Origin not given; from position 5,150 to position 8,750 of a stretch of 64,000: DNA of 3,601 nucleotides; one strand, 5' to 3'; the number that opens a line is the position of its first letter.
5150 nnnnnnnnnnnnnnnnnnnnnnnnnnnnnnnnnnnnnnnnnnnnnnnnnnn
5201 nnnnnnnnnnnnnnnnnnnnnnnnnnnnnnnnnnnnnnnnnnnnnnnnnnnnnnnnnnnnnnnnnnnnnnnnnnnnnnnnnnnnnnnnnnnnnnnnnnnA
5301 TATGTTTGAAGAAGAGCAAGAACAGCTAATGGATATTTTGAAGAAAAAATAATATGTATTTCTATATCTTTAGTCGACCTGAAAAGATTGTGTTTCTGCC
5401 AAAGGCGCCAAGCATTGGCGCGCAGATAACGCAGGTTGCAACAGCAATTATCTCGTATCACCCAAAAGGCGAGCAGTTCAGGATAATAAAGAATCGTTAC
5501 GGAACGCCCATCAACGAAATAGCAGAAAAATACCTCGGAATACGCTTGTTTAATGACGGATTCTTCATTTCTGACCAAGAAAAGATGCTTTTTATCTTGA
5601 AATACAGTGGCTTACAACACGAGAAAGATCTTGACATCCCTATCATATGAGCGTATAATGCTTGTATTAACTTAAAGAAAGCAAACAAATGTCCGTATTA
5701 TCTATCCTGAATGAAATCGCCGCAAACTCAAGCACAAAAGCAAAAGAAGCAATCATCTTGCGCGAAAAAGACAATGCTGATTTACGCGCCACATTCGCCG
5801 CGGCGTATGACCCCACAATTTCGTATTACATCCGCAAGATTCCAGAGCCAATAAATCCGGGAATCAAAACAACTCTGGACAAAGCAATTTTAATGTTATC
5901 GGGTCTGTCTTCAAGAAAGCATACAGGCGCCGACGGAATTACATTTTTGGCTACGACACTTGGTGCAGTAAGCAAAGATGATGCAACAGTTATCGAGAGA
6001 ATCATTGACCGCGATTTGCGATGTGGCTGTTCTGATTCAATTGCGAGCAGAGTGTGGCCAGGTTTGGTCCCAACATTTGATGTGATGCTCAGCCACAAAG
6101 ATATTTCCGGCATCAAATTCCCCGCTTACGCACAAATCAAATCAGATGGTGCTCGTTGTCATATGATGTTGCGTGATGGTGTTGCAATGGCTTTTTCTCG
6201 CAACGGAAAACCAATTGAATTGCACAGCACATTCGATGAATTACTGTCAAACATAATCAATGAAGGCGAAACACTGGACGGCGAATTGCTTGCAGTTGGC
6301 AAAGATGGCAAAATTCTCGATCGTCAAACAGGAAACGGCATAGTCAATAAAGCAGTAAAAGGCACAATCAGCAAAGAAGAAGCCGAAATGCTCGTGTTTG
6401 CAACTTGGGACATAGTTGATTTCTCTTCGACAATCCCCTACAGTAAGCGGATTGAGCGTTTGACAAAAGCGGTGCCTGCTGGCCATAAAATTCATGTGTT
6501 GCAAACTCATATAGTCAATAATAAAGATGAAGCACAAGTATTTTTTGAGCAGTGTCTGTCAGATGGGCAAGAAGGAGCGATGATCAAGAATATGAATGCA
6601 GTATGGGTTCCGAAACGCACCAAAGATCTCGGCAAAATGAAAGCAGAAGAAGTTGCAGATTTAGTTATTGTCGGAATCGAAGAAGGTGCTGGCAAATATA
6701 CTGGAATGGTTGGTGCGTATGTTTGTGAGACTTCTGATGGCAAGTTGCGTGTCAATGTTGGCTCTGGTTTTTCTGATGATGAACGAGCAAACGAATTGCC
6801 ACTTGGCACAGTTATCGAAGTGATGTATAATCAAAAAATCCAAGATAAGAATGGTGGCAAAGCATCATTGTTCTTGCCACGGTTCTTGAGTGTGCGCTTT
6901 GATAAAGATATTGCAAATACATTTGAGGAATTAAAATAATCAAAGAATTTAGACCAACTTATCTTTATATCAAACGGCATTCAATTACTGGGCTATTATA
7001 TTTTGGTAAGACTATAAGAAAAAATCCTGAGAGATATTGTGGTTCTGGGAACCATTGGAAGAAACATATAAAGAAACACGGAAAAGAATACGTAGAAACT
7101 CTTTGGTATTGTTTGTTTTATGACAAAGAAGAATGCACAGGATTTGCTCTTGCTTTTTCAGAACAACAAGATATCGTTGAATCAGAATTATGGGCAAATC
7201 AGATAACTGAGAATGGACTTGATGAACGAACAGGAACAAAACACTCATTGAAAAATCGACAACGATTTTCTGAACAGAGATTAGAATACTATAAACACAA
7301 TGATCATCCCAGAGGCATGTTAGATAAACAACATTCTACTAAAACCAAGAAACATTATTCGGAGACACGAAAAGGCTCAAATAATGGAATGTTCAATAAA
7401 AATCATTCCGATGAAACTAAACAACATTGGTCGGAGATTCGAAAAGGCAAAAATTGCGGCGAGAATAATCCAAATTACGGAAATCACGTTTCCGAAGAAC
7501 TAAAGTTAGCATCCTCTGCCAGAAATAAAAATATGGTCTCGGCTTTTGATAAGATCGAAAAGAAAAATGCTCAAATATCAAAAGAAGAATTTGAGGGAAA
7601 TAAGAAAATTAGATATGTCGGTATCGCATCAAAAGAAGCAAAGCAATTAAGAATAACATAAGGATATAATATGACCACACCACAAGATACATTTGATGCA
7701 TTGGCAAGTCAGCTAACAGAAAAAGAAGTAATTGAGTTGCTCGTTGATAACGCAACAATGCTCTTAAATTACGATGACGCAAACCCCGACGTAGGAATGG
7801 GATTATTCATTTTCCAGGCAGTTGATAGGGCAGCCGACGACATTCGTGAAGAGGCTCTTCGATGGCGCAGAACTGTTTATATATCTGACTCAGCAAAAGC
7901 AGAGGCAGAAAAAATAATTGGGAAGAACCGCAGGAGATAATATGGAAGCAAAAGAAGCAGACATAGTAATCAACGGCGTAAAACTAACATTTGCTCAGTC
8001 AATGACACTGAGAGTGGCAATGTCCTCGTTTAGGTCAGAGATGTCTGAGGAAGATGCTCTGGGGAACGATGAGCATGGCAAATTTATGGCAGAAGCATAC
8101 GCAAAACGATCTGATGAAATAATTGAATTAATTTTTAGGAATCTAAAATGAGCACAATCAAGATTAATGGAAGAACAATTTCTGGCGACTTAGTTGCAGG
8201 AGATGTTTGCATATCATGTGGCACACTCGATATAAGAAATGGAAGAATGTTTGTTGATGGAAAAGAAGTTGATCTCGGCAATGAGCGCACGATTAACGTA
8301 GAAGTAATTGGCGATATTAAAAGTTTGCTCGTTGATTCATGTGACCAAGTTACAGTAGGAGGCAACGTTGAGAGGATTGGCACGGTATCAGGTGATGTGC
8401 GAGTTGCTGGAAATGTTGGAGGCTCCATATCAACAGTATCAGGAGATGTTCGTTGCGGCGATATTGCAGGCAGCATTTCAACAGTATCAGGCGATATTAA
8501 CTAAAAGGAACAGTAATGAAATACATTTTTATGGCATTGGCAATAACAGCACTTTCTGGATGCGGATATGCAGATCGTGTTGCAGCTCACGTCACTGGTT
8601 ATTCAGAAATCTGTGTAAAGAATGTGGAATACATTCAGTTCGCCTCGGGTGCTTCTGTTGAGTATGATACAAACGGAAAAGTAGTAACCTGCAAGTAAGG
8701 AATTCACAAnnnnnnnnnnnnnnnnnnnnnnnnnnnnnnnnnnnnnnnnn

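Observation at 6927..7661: GIY-YIG Seg-like endonuclease with no canonical start codon, abutting the DNA ligase stop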

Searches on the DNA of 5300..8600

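Call 74: search_rna_families(source=window, start=5300, end=8600, threshold=evalue, max_evalue=1)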
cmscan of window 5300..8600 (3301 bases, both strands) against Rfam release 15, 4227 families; matches with E-value up to 1: 1.
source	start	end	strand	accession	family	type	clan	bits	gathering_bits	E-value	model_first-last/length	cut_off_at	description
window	6505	6597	-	RF00581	SNORD12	Gene; snRNA; snoRNA; CD-box;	CL00044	23.1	43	0.2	1-90/90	no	Small nucleolar SNORD12/SNORD106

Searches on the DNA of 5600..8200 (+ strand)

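Call 7: search_dna_similar(query=window:5600-8200:+, collection=phages, mode=near, max_rows=40)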
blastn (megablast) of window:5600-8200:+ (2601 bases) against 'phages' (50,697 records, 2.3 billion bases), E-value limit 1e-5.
No match.

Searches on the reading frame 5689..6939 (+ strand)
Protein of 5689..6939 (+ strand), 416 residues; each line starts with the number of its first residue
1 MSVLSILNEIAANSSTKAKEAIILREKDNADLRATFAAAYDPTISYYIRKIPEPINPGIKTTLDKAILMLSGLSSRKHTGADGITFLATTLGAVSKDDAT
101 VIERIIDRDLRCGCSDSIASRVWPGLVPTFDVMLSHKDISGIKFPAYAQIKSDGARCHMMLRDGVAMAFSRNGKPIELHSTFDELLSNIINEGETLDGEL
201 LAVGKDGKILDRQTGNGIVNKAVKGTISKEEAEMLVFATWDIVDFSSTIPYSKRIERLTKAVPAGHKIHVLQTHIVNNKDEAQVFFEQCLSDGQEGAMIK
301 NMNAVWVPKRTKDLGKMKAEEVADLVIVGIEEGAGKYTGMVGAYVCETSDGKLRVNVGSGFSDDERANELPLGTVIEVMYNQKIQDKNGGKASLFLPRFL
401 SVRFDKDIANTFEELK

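Call 6: search_protein_families(library=pfam, proteins=[window:5689-6936:+], max_evalue=0.1)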
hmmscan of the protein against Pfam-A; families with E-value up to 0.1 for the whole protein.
window:5689-6936:+ (416 aa): 3 families
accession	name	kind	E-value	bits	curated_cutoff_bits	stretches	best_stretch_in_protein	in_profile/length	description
PF01068.26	DNA_ligase_A_M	-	2.2e-24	86.7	26.2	1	143-318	19-204/204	ATP dependent DNA ligase domain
PF14743.12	DNA_ligase_OB_2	-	2.2e-14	53.6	28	1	332-387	1-55/66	DNA ligase OB-like domain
PF20025.4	DUF6433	-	0.024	15.1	38.9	0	10-50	4-44/115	Family of unknown function (DUF6433)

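Call 9: search_dna_similar(query=window:5689-6936:+, collection=phages, mode=protein, max_rows=30)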
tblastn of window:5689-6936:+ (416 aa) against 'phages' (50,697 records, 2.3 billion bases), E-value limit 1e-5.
Records with a match: 2724; places in all: 2727; records where one place covers at least 80% of the query: 2296.
Best place of each record, by identity: <60% 2724.
By first word of the organism name: Escherichia 730; Klebsiella 378; Vibrio 295; Salmonella 222; Aeromonas 126; Acinetobacter 97; Shigella 89; Pseudomonas 65; Enterobacter 63; Bacillus 62; and 72 more.
By host as written in the record: - 428; Escherichia coli 304; Klebsiella pneumoniae 125; Escherichia coli O157:H7 38; Salmonella enterica 33; Aeromonas hydrophila 30; Escherichia coli B 28; Aeromonas salmonicida 28; and 703 more.
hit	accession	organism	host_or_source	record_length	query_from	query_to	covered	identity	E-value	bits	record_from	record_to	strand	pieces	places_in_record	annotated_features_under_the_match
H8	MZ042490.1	Stenotrophomonas phage BUCT608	Stenotrophomonas maltophilia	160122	1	415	100%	39.2%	6e-80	274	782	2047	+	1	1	hypothetical protein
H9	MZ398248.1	Stenotrophomonas phage BUCT608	Stenotrophomonas maltophilia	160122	1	415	100%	39.2%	6e-80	274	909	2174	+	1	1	hypothetical protein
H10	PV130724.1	Stenotrophomonas phage Yut3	Stenotrophomonas maltophilia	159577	1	415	100%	39.0%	9e-80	273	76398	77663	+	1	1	ATP-dependent DNA ligase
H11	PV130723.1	Stenotrophomonas phage Yut2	Stenotrophomonas maltophilia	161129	1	415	100%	39.0%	1e-79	273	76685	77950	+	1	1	ATP-dependent DNA ligase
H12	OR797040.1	Stenotrophomonas phage vB_SmaM_Bhz51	Stenotrophomonas maltophilia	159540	1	415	100%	39.0%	1e-79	273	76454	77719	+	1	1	putative ATP-dependent DNA ligase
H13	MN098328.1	Stenotrophomonas phage Mendera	Stenotrophomonas maltophilia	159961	1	415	100%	39.0%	2e-79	273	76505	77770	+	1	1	DNA ligase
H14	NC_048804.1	Stenotrophomonas phage Mendera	Stenotrophomonas maltophilia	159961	1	415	100%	39.0%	2e-79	273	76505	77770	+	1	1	DNA ligase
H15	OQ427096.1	Xanthomonas phage X1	Xanthomonas campestris pv. campestris ...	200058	1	415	100%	38.8%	4e-77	266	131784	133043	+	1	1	DNA ligase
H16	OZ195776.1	Vibrio phage D479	Seawater and oysters mix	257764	1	415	100%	38.3%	8e-76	262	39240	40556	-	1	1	ATP-dependent DNA ligase | hypothetical protein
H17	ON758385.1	Xanthomonas phage BUDD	Xanthomonas sp.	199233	1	415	100%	38.3%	1e-73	256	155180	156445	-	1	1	DNA ligase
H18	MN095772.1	Stenotrophomonas phage Moby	Stenotrophomonas maltophilia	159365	1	415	100%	38.1%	2e-75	261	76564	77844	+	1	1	DNA ligase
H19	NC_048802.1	Stenotrophomonas phage Moby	Stenotrophomonas maltophilia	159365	1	415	100%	38.1%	2e-75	261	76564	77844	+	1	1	DNA ligase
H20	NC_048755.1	Stenotrophomonas phage YB07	Stenotrophomonas maltophilia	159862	3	415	99%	38.2%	5e-77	266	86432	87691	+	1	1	DNA ligase | hypothetical protein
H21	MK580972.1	Stenotrophomonas phage YB07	Stenotrophomonas maltophilia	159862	3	415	99%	38.2%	5e-77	266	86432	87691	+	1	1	DNA ligase | hypothetical protein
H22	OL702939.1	Stenotrophomonas maltophilia phage vB_SmaM_Ps15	Stenotrophomonas maltophilia AP143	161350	3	415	99%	38.2%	8e-77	265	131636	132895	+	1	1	DNA ligase | hypothetical protein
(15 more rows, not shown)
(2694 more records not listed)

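Call 10: find_related_loci(query=window:5689-6936:+, collection=viral_contigs, flank=4000)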
Query window:5689-6936:+ (416 aa) in viral_contigs; peptide patterns used: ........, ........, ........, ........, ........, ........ (x = any residue, [..] = any of these).
38 stretches matched a pattern; 31 encode a relative of the query (tblastn E <= 1e-3); 31 distinct loci.
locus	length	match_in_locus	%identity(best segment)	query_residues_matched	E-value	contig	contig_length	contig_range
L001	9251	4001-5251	66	1-416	0e+0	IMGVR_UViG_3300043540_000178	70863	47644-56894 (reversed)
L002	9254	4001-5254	63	1-416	5e-174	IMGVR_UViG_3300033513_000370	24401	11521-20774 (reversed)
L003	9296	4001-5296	57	1-416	1e-150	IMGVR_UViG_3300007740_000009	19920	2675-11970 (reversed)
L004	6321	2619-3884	53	1-416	1e-137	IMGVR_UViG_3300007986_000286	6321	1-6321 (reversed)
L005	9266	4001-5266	52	1-416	1e-136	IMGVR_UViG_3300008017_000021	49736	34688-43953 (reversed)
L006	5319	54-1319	52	1-416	6e-137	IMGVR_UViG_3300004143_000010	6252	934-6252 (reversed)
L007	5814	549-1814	52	1-416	1e-136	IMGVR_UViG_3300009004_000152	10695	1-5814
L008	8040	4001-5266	52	1-416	1e-136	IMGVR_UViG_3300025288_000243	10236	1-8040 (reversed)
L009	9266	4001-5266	52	1-416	1e-136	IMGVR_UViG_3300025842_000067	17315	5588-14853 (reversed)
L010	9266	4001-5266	53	1-416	1e-133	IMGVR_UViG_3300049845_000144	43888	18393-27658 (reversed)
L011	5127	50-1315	52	1-416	4e-133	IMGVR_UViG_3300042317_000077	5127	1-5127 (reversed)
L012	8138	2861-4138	52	1-416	4e-129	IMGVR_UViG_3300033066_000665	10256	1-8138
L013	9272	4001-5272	49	1-415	1e-121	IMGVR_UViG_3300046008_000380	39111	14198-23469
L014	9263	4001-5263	48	3-416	3e-119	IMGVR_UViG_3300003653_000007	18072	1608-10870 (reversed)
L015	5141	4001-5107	53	1-366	3e-118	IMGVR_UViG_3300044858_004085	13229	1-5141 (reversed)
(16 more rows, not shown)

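Call 17: find_encoding_contigs(protein=window:5689-6939:+, flank=4000, max_places=10)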
Protein window:5689-6939:+ (416 aa): 8 contigs read that carry it; 8 places shown.
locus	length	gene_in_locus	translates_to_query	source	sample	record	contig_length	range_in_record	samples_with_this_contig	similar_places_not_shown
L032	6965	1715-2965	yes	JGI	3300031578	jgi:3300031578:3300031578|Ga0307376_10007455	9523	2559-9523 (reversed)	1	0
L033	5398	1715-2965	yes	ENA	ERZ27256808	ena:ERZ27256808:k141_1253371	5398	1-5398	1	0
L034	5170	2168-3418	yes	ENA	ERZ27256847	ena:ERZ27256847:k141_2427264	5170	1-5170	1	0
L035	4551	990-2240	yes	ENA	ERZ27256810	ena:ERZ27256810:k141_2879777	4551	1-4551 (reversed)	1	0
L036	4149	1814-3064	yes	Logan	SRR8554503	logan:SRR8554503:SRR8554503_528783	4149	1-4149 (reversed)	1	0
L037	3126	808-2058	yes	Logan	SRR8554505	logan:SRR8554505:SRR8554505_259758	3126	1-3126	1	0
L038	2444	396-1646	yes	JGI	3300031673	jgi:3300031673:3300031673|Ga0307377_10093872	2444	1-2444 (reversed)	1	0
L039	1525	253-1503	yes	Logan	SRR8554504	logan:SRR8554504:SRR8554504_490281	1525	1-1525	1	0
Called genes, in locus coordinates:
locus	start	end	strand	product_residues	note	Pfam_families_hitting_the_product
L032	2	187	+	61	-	?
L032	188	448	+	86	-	-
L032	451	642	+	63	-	-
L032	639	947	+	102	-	-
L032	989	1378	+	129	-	-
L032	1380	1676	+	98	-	-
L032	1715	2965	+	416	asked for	PF01068:DNA_ligase_A_M, PF14743:DNA_ligase_OB_2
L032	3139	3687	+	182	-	PF07460:NUMOD3 (faint)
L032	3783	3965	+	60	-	-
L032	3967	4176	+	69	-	-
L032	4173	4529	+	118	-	-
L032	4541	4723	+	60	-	-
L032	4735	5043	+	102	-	-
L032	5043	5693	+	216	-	-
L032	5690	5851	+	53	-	-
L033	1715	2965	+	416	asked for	PF01068:DNA_ligase_A_M, PF14743:DNA_ligase_OB_2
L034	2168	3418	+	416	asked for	PF01068:DNA_ligase_A_M, PF14743:DNA_ligase_OB_2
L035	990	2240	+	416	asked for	PF01068:DNA_ligase_A_M, PF14743:DNA_ligase_OB_2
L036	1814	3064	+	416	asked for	PF01068:DNA_ligase_A_M, PF14743:DNA_ligase_OB_2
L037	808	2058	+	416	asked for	PF01068:DNA_ligase_A_M, PF14743:DNA_ligase_OB_2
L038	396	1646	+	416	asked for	PF01068:DNA_ligase_A_M, PF14743:DNA_ligase_OB_2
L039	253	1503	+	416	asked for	PF01068:DNA_ligase_A_M, PF14743:DNA_ligase_OB_2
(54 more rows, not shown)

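Call 72: search_protein_families(library=pfam, proteins=[L002:5264-6040:-], max_evalue=0.05)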
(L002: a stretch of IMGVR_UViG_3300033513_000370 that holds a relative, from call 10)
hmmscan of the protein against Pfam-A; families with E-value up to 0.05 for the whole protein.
L002:5264-6040:- (259 aa): 1 family
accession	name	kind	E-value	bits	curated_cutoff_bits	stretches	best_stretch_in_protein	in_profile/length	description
PF19835.5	SegE_GIY-YIG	-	0.00015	22.4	25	1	12-84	17-96/123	Putative endonuclease segE, GIY-YIG domain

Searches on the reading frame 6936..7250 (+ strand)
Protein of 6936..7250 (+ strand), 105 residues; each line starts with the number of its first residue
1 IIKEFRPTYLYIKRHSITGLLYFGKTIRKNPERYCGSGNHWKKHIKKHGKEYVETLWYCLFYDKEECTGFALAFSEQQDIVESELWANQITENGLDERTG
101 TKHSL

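Call 26: find_related_loci(query=window:6936-7250:+, collection=metagenome_contigs, flank=3000)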
Query window:6936-7250:+ (105 aa) in metagenome_contigs; peptide patterns used: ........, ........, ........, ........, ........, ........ (x = any residue, [..] = any of these).
215 stretches matched a pattern; 9 encode a relative of the query (tblastn E <= 1e-3); 9 distinct loci.
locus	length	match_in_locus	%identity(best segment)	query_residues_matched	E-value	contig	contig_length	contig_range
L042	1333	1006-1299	69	5-104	4e-44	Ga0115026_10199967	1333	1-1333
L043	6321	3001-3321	65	2-104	1e-42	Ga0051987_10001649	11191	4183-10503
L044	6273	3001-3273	64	5-96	3e-40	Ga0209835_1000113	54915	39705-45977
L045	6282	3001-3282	64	5-96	4e-37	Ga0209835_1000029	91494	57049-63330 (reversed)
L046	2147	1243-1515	59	5-96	4e-33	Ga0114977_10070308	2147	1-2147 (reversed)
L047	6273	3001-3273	58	4-95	6e-31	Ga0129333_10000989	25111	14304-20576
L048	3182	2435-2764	53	5-104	6e-31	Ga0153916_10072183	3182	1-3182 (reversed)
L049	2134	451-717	59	7-96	1e-30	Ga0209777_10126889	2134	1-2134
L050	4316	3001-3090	93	1-30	6e-15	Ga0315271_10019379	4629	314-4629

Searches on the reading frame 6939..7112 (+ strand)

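Call 72: search_protein_families(library=pfam, proteins=[window:6939-7112:+], max_evalue=0.05)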
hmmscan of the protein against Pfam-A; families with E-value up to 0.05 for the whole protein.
window:6939-7112:+ (58 aa): 1 family
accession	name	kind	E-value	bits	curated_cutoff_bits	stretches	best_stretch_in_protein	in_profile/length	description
PF01541.30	GIY-YIG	-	0.015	16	22.6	1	8-56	3-51/78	GIY-YIG catalytic domain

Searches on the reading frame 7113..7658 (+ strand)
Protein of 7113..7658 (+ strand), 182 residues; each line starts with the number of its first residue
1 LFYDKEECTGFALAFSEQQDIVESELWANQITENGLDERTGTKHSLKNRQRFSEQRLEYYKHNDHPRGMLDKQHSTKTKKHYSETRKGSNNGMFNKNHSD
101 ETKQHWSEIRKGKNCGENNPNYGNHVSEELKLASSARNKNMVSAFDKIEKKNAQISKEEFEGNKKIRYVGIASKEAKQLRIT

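Call 72: search_protein_families(library=pfam, proteins=[window:7113-7658:+], max_evalue=0.05)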
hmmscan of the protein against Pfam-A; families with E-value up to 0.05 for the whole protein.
window:7113-7658:+ (182 aa): 1 family
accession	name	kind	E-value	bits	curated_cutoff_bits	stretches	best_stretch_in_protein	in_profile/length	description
PF07460.16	NUMOD3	-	9.8e-08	32.3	20.4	2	98-130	4-32/37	NUMOD3 motif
